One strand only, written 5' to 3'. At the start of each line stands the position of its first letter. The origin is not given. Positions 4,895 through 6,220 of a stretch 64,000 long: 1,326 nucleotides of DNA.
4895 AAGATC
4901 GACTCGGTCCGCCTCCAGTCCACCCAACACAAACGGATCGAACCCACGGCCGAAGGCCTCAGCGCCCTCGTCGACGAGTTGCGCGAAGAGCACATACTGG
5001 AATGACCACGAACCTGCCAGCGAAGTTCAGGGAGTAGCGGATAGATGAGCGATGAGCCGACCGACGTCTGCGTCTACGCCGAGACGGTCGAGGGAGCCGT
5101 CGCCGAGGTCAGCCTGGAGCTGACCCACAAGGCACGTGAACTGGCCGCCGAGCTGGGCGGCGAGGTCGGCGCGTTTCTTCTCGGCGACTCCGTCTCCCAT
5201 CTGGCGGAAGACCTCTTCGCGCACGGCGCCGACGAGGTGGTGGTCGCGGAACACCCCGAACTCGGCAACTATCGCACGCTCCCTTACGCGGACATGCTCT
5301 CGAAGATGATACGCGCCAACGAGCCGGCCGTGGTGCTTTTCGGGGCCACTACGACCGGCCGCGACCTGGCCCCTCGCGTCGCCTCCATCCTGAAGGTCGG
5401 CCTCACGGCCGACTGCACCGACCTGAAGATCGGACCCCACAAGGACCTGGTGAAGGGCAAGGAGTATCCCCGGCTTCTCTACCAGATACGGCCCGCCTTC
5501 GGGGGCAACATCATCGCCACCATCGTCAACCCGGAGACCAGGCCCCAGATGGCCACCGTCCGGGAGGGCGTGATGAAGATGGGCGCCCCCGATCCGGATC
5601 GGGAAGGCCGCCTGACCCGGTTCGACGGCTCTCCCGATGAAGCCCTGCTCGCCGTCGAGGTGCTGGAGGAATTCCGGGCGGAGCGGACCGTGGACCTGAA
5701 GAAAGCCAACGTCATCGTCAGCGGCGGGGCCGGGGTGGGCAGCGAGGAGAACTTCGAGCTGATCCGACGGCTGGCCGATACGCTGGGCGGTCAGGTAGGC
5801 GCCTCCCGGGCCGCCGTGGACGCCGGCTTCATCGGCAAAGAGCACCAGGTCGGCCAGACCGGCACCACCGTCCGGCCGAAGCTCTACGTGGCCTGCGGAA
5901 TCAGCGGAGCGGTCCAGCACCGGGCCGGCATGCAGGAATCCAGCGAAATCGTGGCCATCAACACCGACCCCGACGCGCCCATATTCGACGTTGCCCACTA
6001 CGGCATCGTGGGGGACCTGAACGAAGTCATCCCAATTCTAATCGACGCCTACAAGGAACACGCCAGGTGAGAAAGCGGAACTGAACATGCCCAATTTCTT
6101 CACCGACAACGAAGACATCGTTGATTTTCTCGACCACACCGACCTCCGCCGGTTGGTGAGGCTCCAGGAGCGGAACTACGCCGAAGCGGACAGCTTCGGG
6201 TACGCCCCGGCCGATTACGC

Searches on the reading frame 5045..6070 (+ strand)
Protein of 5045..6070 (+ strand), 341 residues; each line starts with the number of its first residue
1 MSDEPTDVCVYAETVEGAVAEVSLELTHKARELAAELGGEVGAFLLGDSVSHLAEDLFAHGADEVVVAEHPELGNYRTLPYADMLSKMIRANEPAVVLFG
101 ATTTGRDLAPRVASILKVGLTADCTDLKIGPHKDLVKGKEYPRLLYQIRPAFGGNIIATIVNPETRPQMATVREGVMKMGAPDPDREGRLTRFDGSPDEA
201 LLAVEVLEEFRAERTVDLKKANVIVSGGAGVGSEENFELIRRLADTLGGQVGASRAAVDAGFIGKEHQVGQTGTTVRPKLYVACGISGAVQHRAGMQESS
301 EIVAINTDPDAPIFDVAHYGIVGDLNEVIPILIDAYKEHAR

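Call 12: find_encoding_contigs(protein=window:5045-6070:+, flank=10000, max_places=6)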
Protein window:5045-6070:+ (341 aa): no gene with exactly this product is on record in the collection.

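Call 57: find_homologous_proteins(query=window:5045-6067:+, max_evalue=1e-50)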
Query window:5045-6067:+ (341 aa): 7999 proteins with E <= 1e-50 among 8000 candidates; the best 120 are listed.
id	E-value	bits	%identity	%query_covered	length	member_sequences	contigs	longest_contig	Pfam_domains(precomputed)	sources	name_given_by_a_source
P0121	3.3e-220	748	100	100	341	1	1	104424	PF01012.28,PF00766.26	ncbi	-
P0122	6.5e-175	599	80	100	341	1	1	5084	PF01012.28,PF00766.26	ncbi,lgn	ncbi:MAG: electron transfer flavoprotein subunit alpha/FixB family protein [Candidatus Brocadiia bac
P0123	1.3e-173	595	79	99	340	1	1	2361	PF01012.28,PF00766.26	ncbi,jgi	ncbi:MAG: electron transfer flavoprotein subunit alpha/FixB family protein [Planctomycetota bacteriu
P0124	8.3e-173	592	79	100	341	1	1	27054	PF01012.28,PF00766.26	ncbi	ncbi:MAG: electron transfer flavoprotein subunit alpha/FixB family protein [Candidatus Brocadiia bac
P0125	1.3e-172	591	80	99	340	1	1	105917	PF01012.28,PF00766.26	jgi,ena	-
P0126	1.4e-172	591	79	100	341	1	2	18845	PF01012.28,PF00766.26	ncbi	-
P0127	2.2e-172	591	79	99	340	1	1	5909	PF01012.28,PF00766.26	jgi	jgi:electron transfer flavoprotein alpha subunit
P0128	1.1e-171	588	78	99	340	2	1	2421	PF01012.28,PF00766.26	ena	-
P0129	1.9e-171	587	79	99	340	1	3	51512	PF01012.28,PF00766.26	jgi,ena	jgi:electron transfer flavoprotein alpha subunit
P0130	2.9e-171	587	79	99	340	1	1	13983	PF01012.28,PF00766.26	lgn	-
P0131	5.6e-170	583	80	99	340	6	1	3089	PF01012.28,PF00766.26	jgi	jgi:electron transfer flavoprotein alpha subunit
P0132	1.1e-169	582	78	99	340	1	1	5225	PF01012.28,PF00766.26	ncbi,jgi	ncbi:MAG: electron transfer flavoprotein subunit alpha/FixB family protein [Planctomycetota bacteriu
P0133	2.0e-169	581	77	100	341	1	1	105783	PF01012.28,PF00766.26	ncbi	-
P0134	2.3e-169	581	77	100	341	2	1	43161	PF01012.28,PF00766.26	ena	-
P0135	2.4e-169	581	77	100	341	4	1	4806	PF01012.28,PF00766.26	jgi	-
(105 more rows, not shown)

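Call 64: find_encoding_contigs(protein=P0121, flank=10000, max_places=2)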
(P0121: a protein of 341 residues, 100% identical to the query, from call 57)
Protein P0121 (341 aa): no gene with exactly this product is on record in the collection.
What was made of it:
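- Tried and rejected: These failed to recover the source contig (calls 12, 64).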

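Call 84: list_cluster_members(proteins=[P0121])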
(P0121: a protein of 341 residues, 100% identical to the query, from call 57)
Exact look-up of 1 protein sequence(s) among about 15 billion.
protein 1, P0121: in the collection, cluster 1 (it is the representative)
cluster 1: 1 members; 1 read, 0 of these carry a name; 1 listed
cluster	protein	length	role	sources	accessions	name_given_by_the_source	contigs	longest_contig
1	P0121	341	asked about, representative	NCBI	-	-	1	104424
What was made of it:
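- Tried and rejected: The cluster look-up gave no name (call 84).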
